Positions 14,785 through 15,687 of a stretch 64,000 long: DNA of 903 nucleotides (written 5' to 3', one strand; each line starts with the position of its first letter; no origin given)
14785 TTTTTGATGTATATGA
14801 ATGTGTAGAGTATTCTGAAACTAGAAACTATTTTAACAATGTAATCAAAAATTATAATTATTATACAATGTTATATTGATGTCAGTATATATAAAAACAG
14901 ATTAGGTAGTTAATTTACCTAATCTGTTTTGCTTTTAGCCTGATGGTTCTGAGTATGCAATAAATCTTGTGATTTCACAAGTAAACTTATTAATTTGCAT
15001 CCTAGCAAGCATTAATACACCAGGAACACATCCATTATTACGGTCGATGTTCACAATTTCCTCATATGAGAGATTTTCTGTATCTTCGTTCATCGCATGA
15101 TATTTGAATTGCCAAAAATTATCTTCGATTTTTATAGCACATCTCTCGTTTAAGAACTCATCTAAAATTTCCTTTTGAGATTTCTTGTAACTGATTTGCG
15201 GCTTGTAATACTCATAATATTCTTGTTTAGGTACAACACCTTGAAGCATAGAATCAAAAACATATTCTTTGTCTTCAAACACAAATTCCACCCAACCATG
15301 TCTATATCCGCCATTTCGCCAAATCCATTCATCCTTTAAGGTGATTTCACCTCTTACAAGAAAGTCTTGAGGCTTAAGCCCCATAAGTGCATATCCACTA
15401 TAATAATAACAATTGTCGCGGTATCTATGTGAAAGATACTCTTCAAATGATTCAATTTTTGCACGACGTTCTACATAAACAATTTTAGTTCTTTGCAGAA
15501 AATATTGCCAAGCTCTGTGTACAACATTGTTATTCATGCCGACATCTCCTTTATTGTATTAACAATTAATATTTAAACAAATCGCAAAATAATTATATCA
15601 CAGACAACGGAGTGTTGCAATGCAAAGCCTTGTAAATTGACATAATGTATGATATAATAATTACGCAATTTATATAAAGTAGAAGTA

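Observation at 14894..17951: Terminator-bounded compositional island: MBL-fold hydrolase, Zn-ribbon, catalytically degenerate ImmA/IrrE-like protein and two unknowns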

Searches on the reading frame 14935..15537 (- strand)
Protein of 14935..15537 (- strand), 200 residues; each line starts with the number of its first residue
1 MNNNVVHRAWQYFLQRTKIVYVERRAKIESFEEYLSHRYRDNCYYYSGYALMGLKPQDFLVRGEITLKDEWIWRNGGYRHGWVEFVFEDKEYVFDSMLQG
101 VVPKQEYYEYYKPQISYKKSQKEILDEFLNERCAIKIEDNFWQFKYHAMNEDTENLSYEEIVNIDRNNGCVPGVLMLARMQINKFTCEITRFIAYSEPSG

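Call 3: search_protein_families(library=pfam, proteins=[window:14935-15537:-], max_evalue=1)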
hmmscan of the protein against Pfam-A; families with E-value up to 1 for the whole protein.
window:14935-15537:- (200 aa): 0 families

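Call 4: search_protein_families(library=padloc, proteins=[window:14935-15537:-], max_evalue=1)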
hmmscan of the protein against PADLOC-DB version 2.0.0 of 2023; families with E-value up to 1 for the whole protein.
window:14935-15537:- (200 aa): 0 families

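Call 5: search_protein_families(library=ncbifam, proteins=[window:14935-15537:-], max_evalue=1)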
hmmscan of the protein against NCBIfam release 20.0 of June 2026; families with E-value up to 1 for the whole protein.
window:14935-15537:- (200 aa): 0 families

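Call 11: search_protein_families(library=phrogs, proteins=[window:14935-15537:-], max_evalue=1)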
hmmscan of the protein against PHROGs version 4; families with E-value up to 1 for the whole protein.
window:14935-15537:- (200 aa): 2 families
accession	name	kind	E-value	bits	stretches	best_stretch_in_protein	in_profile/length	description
phrog_22108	-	unknown function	0.0013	20.1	1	7-52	13-60/93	-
phrog_15972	-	unknown function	0.24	12.9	1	89-145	12-66/92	-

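Call 16: list_cluster_members(proteins=[window:14935-15537:-, window:15727-16479:+, window:16500-16724:+, window:16729-17244:+, window:17262-17900:+, window:14325-14879:+, window:11566-14313:+])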
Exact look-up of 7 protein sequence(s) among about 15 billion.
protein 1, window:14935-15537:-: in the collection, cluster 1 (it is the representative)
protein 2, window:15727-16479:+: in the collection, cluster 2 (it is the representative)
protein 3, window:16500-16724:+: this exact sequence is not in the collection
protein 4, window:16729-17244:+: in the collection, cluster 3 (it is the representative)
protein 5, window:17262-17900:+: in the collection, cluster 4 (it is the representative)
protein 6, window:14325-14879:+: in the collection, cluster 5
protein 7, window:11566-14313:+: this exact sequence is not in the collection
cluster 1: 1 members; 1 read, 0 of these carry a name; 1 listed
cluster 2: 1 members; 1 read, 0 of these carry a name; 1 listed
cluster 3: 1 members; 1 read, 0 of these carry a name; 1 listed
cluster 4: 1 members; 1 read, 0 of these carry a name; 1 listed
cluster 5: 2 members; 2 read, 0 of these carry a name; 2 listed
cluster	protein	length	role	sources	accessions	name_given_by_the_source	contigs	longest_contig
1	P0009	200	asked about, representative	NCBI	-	-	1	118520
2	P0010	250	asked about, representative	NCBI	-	-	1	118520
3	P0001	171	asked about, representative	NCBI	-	-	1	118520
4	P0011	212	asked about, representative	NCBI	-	-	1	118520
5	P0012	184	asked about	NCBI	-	-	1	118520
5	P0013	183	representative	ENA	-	-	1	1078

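Call 43: find_homologous_proteins(query=window:14935-15537:-, max_evalue=0.001)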
Query window:14935-15537:- (200 aa): 127 proteins with E <= 0.001 among 158 candidates; the best 120 are listed.
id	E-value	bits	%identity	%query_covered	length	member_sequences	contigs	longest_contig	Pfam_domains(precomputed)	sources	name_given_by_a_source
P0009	9.3e-135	465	100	100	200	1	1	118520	-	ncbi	-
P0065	4.5e-99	348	74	100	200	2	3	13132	-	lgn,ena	-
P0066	4.8e-98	345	75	100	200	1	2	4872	-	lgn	-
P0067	6.5e-96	338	73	100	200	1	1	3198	-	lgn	-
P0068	9.1e-95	334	73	100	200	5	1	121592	-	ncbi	-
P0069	2.4e-93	329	74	100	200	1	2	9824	-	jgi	-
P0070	4.1e-92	325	72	100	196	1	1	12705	-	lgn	-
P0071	6.5e-92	325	73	99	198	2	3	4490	-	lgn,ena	-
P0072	1.2e-90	320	71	100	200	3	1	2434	-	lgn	-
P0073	1.4e-85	304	69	100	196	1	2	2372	-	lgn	-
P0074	4.0e-85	302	70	100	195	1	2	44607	-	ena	-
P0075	8.7e-82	292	69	97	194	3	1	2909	-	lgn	-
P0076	1.8e-80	287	68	100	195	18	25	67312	-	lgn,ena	-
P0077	3.5e-80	286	67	100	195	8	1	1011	-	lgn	-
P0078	1.0e-79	285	68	98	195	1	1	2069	-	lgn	-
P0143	4.2e-42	162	45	98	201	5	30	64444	-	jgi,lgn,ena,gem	jgi:hypothetical protein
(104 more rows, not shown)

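Call 45: find_encoding_contigs(protein=P0076, flank=6000, max_places=3)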
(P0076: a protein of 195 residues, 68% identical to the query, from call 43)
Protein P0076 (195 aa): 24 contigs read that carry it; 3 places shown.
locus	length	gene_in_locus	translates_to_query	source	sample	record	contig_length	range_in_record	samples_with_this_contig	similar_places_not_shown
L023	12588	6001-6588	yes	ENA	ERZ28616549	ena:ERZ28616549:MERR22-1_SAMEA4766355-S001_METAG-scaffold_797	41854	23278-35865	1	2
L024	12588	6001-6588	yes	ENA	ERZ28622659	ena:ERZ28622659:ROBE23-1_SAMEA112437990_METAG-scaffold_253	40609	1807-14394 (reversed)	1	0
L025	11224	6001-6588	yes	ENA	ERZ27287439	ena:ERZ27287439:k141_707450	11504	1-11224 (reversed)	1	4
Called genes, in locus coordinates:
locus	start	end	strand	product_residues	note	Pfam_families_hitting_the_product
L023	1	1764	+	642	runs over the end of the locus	PF00239:Resolvase, PF07508:Recombinase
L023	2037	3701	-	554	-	PF00239:Resolvase, PF07508:Recombinase, PF13408:Zn_ribbon_recom, PF14287:DUF4368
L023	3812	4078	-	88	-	-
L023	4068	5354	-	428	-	PF01076:Mob_Pre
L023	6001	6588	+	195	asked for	-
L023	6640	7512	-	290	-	PF04383:KilA-N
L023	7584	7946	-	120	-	PF14198:TnpV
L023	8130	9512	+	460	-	PF01076:Mob_Pre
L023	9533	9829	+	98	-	-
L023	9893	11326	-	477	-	PF01841:Transglut_core (faint)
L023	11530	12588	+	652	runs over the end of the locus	PF01966:HD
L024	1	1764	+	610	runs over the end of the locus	PF00239:Resolvase, PF07508:Recombinase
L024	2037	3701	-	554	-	PF00239:Resolvase, PF07508:Recombinase, PF13408:Zn_ribbon_recom, PF14287:DUF4368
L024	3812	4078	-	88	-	-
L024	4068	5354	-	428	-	PF01076:Mob_Pre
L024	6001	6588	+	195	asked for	-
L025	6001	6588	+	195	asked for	-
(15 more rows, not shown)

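Call 46: find_encoding_contigs(protein=P0143, flank=6000, max_places=3)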
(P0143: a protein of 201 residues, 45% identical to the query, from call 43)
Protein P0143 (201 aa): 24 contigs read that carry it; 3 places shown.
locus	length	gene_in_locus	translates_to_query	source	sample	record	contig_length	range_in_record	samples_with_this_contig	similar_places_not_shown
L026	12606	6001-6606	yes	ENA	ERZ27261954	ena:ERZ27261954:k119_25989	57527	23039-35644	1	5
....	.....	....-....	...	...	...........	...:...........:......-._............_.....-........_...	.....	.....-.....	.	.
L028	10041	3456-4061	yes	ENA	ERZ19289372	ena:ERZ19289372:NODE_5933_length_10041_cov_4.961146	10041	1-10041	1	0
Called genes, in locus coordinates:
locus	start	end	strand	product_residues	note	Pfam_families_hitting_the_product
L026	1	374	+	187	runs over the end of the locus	PF00440:TetR_N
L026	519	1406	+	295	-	-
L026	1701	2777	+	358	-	PF19328:DAP_DH_C (faint)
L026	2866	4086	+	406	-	PF00817:IMS, PF21999:IMS_HHH_1 (faint), PF11799:IMS_C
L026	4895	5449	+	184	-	-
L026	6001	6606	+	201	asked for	-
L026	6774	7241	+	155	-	-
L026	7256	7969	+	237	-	PF23023:Anti-Pycsar_Apyc1, PF00753:Lactamase_B (weak), PF12706:Lactamase_B_2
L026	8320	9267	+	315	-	PF00091:Tubulin, PF12327:FtsZ_C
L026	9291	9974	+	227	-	-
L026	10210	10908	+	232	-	PF04055:Radical_SAM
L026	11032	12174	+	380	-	PF02511:Thy1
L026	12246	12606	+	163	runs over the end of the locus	PF00186:DHFR_1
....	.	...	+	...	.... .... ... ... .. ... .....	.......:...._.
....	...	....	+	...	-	-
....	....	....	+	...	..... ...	-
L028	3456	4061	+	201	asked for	-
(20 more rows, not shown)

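Call 50: search_solved_structures(query=A4, max_evalue=10, show_alignments=3)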
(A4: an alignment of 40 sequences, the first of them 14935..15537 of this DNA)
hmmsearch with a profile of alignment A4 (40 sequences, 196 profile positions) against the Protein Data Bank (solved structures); distinct sequences matched with E-value up to 10: 2.
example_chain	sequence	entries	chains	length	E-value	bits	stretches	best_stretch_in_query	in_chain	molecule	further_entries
1xx6_A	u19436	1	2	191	0.0039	20.1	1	78-170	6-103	Thymidine kinase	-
9dee_A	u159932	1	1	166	0.99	12.2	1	120-181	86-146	serine hydrolase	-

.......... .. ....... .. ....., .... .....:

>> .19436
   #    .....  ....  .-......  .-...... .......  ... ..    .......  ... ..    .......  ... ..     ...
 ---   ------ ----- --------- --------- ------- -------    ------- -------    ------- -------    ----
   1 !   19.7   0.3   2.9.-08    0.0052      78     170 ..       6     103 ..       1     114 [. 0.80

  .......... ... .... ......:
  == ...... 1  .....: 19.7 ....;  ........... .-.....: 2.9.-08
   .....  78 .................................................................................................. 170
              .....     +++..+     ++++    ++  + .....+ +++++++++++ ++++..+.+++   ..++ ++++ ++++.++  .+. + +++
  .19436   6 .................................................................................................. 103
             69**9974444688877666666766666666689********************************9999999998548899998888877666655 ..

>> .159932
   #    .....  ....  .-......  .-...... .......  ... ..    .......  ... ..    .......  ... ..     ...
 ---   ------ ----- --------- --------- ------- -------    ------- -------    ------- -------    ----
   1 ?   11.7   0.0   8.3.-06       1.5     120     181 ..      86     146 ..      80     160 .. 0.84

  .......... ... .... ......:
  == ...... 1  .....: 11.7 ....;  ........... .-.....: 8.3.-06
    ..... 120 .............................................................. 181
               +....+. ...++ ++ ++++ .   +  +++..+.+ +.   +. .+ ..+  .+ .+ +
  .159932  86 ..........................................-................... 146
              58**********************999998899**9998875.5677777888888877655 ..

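Call 52: search_protein_families(library=pfam, alignment_id=A4, max_evalue=1)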
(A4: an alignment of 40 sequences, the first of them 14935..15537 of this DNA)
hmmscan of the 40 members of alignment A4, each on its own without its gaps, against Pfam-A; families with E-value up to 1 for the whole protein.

A. member 1, window:14935-15537:- (200 aa): 0 families

B. families by the number of members that match (of 40 scanned): 17 families
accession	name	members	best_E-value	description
PF15643.12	Tox-PL-2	8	0.0019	Papain fold toxin 2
PF01719.23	Rep_OBD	4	0.023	Plasmid replication protein, origin binding domain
PF17331.7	GFD1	3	0.066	GFD1 mRNA transport factor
PF20301.3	pNTSase1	2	0.013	Predicted novel nucleotide synthetase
PF13905.12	Thioredoxin_8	1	0.03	Thioredoxin-like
PF22682.2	Ribosomal_uL24m-like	1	0.057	Large ribosomal subunit protein uL24m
PF07033.16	Orthopox_B11R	1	0.079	Orthopoxvirus B11R protein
PF22809.1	DUF7014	1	0.095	Domain of unknown function (DUF7014)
PF09612.15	HtrL_YibB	1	0.1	Bacterial protein of unknown function (HtrL_YibB)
PF03703.20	bPH_2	1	0.13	Bacterial PH domain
PF09573.16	RE_TaqI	1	0.13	TaqI restriction endonuclease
PF22960.2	UBR1-like_wing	1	0.15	E3 ubiquitin-protein ligase UBR1-like, winged-helix domain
PF17452.7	YnfE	1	0.16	Uncharacterized YnfE-like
PF01841.26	Transglut_core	1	0.17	Transglutaminase-like superfamily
PF03296.19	Pox_polyA_pol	1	0.17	Poxvirus poly(A) polymerase nucleotidyltransferase domain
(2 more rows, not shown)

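Call 55: find_related_loci(query=A4, collection=metagenome_contigs, flank=6000)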
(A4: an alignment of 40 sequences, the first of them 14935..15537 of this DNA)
Query A4 (200 aa) in metagenome_contigs; peptide patterns used: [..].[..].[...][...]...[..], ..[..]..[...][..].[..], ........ (x = any residue, [..] = any of these).
220 stretches matched a pattern; 23 encode a relative of the query (tblastn E <= 1e-3); 23 distinct loci.
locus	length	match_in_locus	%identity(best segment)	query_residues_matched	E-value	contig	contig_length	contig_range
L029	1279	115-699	64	1-200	3e-88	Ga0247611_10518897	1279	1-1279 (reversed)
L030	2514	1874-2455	64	1-199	6e-83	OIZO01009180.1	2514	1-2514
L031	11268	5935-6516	59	1-199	3e-75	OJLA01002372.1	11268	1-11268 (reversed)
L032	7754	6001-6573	53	9-200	4e-61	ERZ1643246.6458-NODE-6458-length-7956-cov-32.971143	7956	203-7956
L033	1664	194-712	43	9-200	3e-48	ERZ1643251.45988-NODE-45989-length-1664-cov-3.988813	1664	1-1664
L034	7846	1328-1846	41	9-200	8e-46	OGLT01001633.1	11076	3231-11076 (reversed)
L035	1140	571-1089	43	9-200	5e-48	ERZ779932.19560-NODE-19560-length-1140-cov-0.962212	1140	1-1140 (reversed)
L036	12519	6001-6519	41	9-200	8e-46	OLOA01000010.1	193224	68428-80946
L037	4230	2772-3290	43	9-200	1e-45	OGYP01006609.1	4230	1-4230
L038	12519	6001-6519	43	9-200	1e-45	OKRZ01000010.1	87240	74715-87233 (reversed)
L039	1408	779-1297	43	9-200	4e-47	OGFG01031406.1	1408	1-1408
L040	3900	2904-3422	43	9-200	1e-45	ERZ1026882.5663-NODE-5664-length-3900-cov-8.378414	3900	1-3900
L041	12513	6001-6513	43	9-200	2e-44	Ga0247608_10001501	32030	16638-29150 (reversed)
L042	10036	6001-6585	43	6-200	2e-44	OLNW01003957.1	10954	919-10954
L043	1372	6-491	43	20-200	8e-45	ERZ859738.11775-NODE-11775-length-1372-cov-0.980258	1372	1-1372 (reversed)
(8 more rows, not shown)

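Call 56: find_related_loci(query=A4, collection=viral_contigs, flank=6000)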
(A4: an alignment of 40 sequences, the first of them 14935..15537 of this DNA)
Query A4 (200 aa) in viral_contigs; peptide patterns used: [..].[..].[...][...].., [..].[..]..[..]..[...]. (x = any residue, [..] = any of these).
195 stretches matched a pattern, but none encodes a relative of the query by tblastn (E <= 1e-3).

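Call 58: predict_structure(alignment_id=A4)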
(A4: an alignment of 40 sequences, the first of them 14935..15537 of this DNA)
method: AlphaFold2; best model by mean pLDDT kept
length: 200 residues; sequences in the alignment: 40
mean_pLDDT: 93.3   pTM: 0.90
mean pLDDT of the five models: 93.3, 93.3, 93.2, 92.9, 92.8
residues with pLDDT >= 90: 169; 70-90: 25; 50-70: 5; < 50: 1
segments of 3 or more residues with pLDDT < 50: none
pLDDT, mean of each block of 10 residues (from residue 1): 85 98 93 87 90 98 89 84 98 95 97 97 98 96 96 92 95 97 95 86
secondary structure, 60 per line:
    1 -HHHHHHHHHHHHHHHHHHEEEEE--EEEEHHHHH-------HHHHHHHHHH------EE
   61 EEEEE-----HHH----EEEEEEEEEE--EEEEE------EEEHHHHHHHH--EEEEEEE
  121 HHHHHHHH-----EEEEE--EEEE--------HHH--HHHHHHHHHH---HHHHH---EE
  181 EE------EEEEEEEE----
elements in order: H2-19 E20-24 E27-30 H31-35 H43-52 E59-65 E78-87 E90-94 E101-103 H104-111 E114-120 H121-128 E134-138 E141-144 H158-167 H171-175 E179-182 E189-196

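Call 68: search_dna_similar(query=window:14935-15537:-, collection=plasmids, mode=protein, max_evalue=0.001, max_rows=10)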
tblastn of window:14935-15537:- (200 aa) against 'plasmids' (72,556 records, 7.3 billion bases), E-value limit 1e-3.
No match.

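Call 78: search_protein_families(library=pfam, proteins=[L026:6774-7241:+, L023:9893-11326:-], max_evalue=0.001)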
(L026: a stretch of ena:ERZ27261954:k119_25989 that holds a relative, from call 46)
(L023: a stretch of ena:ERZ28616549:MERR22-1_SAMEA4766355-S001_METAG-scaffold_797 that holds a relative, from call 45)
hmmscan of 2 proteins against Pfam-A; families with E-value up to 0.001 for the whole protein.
L026:6774-7241:+ (155 aa): 0 families

L023:9893-11326:- (477 aa): 1 family
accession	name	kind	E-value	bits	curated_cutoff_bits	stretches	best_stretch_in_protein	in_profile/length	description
PF01841.26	Transglut_core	-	7.2e-06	26.7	23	1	330-409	17-99/108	Transglutaminase-like superfamily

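Call 84: fold_search(model_id=the predicted structure, library=pdb)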
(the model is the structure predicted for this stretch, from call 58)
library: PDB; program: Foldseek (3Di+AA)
matches with E <= 10: 319; with E <= 0.001: 0
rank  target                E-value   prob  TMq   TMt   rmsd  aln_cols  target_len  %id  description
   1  8a0v_A                1.6e-01  0.07  0.14  0.13  16.7       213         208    6  Crystal structure of TEAD3 in complex with CPD2 (released 2022-08-17)
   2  6sen_B                1.8e-01  0.07  0.12  0.11  14.9       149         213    9  TEAD4 bound to a FAM181A peptide (released 2019-11-20)
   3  8a0v_C                1.8e-01  0.05  0.11  0.11  15.9       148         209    7  Crystal structure of TEAD3 in complex with CPD2 (released 2022-08-17)
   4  8caa_B                1.9e-01  0.06  0.14  0.13  16.4       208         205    8  Crystal structure of TEAD4 in complex with YTP-13 (released 2023-04-12)
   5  7typ_B                2.0e-01  0.06  0.14  0.14  16.7       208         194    8  TEAD2 bound to GNE-7883 (released 2023-05-03)
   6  8p0m_D                2.0e-01  0.06  0.11  0.11  14.9       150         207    7  Crystal structure of TEAD3 in complex with IAG933 (released 2024-04-10)
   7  2pfr_A                2.1e-01  0.10  0.23  0.18  19.1       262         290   10  Human N-acetyltransferase 2 (released 2007-05-15)
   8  9q1n_A                2.1e-01  0.08  0.15  0.15  16.2       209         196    6  Crystal structure of human TEAD2-Yap binding domain covalently bound to an allosteric regulator (released 2025-09-03)
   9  5xjd_A                2.3e-01  0.07  0.15  0.15  14.8       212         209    8  TEAD in complex with fragment (released 2018-01-24)
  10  6ge5_A                2.3e-01  0.06  0.12  0.12  15.3       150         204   11  TEAD4 (216-434);Y429F COMPLEXED WITH YAP PEPTIDE (60-100) AND MYRISTOATE (COVALENTLY BOUND) AT 2.05A (P41212 CRYSTAL F (released 2018-09-19)
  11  8a0v_D                2.4e-01  0.06  0.12  0.12  15.3       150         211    7  Crystal structure of TEAD3 in complex with CPD2 (released 2022-08-17)
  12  7t2k_A                2.7e-01  0.06  0.14  0.14  16.2       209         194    8  Crystal Structure of TEAD2 in a covalent complex with TED-661 (released 2023-06-14)
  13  8poj_A                2.9e-01  0.07  0.16  0.17  15.7       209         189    8  TEAD2 in complex with an inhibitor (released 2023-11-22)
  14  9syi_A                2.9e-01  0.06  0.15  0.14  16.3       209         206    7  Crystal structure of TEAD4 in complex with compound 9 (released 2026-03-11)
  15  5gn0_D                3.3e-01  0.06  0.12  0.11  14.5       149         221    8  Structure of TAZ-TEAD complex (released 2017-05-31)
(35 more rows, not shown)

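Call 86: search_protein_families(library=pfam, alignment_id=A7, max_evalue=0.00001)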
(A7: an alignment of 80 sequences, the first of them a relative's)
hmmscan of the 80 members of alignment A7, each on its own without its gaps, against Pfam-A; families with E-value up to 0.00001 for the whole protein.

A. member 1, L031:677-991:+ (104 aa): 0 families

B. families by the number of members that match (of 80 scanned): 94 families (the first 25 are shown)
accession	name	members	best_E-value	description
PF01725.21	Ham1p_like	2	2.1e-54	Ham1 family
PF05958.17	tRNA_U5-meth_tr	2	1.9e-30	tRNA (Uracil-5-)-methyltransferase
PF02518.31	HATPase_c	2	3e-30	Histidine kinase-, DNA gyrase B-, and HSP90-like ATPase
PF00512.31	HisKA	2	2.1e-22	His Kinase A (phospho-acceptor) domain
PF13847.12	Methyltransf_31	2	9.5e-13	Methyltransferase domain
PF02475.24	TRM5-TYW2_MTfase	2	2.1e-10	TRM5/TYW2 methyltransferase domain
PF09445.16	Methyltransf_15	2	9.8e-10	RNA cap guanine-N2 methyltransferase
PF01938.26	TRAM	2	5.3e-09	TRAM domain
PF05175.20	MTS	2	6.7e-08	Methyltransferase small domain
PF06325.19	PrmA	2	2.3e-06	Ribosomal protein L11 methyltransferase (PrmA)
PF00562.33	RNA_pol_Rpb2_6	1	9e-144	RNA polymerase Rpb2, domain 6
PF01098.24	FTSW_RODA_SPOVE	1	2.9e-107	Cell cycle protein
PF07733.18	DNA_pol3_alpha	1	6.1e-107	Bacterial DNA polymerase III alpha NTPase domain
PF00701.28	DHDPS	1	1.2e-94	Dihydrodipicolinate synthetase family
PF01180.27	DHO_dh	1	1.1e-75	Dihydroorotate dehydrogenase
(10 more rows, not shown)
